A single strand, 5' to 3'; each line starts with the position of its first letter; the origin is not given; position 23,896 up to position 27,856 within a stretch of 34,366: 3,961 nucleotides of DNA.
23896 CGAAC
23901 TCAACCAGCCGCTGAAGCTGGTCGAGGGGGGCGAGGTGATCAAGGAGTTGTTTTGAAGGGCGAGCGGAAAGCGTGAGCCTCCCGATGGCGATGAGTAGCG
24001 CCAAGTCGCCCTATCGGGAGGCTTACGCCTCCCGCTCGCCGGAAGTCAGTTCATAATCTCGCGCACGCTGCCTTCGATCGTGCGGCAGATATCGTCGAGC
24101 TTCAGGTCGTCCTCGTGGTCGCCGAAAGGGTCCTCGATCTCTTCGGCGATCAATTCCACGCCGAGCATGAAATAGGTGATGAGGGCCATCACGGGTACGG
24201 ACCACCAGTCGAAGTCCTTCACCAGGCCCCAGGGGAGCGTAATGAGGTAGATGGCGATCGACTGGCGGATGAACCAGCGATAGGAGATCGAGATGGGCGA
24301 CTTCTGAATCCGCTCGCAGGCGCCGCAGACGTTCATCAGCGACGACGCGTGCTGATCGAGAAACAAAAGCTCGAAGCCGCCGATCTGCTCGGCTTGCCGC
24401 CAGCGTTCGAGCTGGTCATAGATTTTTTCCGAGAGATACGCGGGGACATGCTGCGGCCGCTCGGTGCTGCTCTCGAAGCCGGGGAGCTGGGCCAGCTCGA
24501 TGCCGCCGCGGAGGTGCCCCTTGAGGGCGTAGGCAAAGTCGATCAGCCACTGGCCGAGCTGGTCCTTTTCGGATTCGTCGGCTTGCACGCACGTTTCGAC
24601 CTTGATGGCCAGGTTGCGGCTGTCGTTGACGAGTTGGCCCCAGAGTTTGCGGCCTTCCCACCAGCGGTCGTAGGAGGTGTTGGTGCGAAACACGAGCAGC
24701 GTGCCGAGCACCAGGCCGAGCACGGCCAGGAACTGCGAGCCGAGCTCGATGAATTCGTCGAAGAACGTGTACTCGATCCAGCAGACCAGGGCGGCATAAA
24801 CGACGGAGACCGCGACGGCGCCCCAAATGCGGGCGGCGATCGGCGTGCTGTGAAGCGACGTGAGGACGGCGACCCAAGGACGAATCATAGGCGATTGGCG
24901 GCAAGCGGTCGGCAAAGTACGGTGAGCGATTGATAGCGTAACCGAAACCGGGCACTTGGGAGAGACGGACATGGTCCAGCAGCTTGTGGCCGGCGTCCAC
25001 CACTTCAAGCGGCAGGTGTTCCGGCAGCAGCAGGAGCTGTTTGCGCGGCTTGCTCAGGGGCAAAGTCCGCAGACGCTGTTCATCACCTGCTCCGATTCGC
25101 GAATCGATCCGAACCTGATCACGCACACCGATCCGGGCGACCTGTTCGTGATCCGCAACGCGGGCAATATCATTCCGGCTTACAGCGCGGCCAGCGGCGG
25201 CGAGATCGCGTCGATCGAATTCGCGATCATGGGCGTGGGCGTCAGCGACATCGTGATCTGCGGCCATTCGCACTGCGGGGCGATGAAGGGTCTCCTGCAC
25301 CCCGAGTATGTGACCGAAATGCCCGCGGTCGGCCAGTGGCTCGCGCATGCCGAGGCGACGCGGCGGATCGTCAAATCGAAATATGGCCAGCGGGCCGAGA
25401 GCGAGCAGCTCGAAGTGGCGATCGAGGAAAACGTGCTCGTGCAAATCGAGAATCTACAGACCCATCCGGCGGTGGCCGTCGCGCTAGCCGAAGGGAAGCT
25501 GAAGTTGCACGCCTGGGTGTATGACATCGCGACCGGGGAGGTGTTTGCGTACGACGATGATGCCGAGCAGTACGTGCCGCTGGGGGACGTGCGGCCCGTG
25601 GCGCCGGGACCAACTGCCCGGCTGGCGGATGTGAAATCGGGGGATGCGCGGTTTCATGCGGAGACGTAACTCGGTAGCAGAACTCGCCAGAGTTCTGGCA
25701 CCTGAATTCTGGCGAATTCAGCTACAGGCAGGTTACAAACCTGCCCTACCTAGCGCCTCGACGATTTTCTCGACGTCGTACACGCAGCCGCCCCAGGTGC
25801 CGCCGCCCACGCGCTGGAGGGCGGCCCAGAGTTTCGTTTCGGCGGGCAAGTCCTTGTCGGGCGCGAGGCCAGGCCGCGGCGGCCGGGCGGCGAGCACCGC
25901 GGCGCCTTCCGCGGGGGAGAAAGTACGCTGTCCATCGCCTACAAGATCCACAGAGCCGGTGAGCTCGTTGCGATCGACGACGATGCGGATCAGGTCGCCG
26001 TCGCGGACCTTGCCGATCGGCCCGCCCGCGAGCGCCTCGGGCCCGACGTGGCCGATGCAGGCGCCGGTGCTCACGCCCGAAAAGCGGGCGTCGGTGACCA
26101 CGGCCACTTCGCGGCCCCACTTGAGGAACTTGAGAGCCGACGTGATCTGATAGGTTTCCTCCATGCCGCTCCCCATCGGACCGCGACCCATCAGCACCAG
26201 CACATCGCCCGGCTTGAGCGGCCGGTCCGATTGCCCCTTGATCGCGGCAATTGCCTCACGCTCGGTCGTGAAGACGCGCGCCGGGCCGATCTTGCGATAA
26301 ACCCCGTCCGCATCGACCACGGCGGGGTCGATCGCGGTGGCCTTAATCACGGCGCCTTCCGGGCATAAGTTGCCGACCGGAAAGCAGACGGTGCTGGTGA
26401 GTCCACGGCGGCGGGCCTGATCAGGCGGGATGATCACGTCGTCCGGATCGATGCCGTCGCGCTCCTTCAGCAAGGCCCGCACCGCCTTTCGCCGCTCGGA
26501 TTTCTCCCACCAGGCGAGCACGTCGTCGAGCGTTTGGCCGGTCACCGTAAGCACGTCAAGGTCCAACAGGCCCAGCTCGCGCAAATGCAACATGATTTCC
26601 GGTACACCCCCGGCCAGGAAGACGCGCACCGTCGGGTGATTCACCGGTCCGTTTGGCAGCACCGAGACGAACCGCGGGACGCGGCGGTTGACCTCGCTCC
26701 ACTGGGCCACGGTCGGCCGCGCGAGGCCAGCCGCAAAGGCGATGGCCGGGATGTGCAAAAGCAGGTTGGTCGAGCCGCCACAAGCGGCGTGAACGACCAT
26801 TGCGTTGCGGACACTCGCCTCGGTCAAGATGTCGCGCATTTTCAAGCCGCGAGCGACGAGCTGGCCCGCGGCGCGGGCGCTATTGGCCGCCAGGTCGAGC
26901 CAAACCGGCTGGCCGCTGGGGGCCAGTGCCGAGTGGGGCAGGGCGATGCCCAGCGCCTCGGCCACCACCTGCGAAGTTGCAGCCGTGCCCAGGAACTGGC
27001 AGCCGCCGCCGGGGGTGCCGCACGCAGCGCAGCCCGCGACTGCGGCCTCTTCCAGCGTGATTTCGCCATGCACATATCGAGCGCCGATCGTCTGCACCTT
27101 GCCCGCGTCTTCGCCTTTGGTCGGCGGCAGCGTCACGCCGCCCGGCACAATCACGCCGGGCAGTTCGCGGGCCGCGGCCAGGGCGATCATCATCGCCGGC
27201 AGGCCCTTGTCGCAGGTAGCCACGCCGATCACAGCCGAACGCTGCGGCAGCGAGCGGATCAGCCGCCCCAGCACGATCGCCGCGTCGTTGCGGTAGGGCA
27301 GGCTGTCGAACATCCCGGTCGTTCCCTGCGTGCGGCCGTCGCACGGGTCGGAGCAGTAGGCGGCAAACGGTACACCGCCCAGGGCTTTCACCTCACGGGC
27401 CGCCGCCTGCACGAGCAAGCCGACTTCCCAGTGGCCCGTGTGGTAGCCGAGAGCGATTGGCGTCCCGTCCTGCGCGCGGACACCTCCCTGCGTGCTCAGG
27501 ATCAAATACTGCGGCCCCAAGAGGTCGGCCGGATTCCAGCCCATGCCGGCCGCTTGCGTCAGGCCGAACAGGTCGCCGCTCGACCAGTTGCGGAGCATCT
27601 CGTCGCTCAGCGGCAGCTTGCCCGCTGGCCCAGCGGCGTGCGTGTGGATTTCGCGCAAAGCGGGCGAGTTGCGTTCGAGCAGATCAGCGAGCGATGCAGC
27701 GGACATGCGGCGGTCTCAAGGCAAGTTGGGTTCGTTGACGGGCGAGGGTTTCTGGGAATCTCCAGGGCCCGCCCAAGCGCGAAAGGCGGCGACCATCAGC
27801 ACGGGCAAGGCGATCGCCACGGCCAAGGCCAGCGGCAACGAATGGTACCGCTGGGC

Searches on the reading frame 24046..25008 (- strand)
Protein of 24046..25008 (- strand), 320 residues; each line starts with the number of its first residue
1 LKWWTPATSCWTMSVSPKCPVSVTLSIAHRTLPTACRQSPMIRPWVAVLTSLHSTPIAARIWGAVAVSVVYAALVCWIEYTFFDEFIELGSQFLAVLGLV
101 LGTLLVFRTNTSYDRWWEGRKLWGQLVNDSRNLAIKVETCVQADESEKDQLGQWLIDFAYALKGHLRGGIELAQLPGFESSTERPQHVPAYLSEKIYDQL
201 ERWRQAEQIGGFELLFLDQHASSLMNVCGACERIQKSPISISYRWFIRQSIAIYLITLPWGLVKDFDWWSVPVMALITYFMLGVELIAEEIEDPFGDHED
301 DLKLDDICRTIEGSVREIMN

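Call 92: search_protein_families(library=pfam, proteins=[window:24046-25008:-], max_evalue=0.00001)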
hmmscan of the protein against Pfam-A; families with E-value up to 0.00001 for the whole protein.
window:24046-25008:- (320 aa): 1 family
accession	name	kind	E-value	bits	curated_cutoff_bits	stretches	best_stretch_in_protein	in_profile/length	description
PF25539.1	Bestrophin_2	-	3.5e-73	247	27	1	44-317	8-288/288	Bacterial/Fungal Bestrophin protein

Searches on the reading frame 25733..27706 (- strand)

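Call 92: search_protein_families(library=pfam, proteins=[window:25733-27706:-], max_evalue=0.00001)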
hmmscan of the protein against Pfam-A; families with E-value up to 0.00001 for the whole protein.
window:25733-27706:- (657 aa): 2 families
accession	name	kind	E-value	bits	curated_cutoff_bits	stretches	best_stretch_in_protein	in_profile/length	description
PF00920.27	ILVD_EDD_N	-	5.7e-65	220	27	1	89-395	14-315/316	Dihydroxy-acid/6-phosphogluconate dehydratase N-terminal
PF24877.1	ILV_EDD_C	-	7.2e-39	133.6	27.7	1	444-587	20-155/191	Dihydroxy-acid/6-phosphogluconate dehydratase C-terminal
